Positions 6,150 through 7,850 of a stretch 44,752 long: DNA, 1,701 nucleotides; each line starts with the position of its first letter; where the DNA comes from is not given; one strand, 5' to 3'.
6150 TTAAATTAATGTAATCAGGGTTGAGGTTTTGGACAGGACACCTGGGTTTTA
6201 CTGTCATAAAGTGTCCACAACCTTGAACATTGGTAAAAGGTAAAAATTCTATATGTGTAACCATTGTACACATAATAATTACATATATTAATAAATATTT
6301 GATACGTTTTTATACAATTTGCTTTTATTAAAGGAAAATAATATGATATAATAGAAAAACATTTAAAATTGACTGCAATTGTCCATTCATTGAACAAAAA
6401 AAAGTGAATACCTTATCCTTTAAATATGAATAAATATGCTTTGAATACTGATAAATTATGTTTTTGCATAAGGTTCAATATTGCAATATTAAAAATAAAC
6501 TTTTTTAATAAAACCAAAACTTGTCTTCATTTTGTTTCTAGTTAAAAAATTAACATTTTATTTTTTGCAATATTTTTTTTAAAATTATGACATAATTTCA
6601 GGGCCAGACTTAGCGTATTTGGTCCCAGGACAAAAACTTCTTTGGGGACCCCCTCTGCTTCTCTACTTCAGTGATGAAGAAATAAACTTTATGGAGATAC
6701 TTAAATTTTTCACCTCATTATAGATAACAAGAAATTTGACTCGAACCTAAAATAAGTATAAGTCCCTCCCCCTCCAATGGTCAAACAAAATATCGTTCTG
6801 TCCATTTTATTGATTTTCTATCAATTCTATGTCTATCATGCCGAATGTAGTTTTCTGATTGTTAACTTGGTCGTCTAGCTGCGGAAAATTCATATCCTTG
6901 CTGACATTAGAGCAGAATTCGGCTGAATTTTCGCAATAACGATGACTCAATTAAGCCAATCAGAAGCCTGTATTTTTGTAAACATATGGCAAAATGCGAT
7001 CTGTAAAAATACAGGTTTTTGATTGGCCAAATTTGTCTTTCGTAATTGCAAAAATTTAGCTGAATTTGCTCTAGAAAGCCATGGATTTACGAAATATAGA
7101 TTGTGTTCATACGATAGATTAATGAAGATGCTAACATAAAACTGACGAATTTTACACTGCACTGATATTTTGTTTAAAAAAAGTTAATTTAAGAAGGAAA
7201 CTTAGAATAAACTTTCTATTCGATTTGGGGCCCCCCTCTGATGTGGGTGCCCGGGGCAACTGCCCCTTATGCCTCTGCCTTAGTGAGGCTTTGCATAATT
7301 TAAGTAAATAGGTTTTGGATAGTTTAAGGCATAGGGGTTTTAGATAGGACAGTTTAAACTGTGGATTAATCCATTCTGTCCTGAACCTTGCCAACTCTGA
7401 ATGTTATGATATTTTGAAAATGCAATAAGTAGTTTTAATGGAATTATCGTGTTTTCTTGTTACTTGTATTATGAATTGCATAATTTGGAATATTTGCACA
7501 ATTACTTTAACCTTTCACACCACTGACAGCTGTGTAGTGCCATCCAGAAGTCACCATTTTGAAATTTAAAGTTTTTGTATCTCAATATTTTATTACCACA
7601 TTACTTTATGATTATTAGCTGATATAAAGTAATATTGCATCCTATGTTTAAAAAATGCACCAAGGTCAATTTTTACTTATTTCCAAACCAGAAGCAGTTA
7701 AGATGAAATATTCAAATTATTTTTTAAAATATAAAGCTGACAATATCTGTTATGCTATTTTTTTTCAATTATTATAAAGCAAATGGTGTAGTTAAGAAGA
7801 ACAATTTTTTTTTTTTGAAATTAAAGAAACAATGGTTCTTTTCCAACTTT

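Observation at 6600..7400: MITE-like foldback of about 170 bp bracketed by a duplicated GC-rich 17-mer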

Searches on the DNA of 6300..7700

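Call 10: search_rna_families(source=window, start=6300, end=7700, threshold=evalue, max_evalue=1)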
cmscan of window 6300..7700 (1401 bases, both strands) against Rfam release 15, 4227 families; matches with E-value up to 1: 3.
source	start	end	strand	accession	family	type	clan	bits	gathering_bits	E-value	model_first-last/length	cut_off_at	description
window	6946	7036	+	RF03843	MIR2600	Gene; miRNA;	-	26.3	98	0.014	1-85/85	no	MIR2600 microRNA precursor family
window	6955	7027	+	RF04228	MIR6140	Gene; miRNA;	-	21.4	140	0.46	1-165/165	no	MIR6140 microRNA precursor family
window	6901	7021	+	RF01494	rliD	Gene; antisense;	-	15.2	50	0.18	1-327/327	no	Listeria sRNA rliD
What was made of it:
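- There is weak similarity to MITE-derived plant miRNA families MIR2600 and MIR6140 (call 10).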

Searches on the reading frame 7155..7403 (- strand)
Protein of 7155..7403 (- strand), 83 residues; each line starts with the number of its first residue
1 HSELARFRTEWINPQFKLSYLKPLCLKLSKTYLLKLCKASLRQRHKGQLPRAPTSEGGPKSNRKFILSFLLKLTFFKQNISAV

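Call 42: search_protein_representatives(protein=window:7155-7403:-)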
Query: 83 residues. Proteins with E-value up to 0.001 (for the whole library): 0; up to 1e-10: 0; up to 1e-30: 0. The best 0 are listed.
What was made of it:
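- On MITE (generic): The frame across the right end found nothing among 1.84 billion representatives (call 42).
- The longest open frame across the right end found nothing among 1.84 billion representatives (call 42).
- Tried and rejected: The 83-codon open frame across the right end found nothing among 1.84 billion representatives (call 42).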
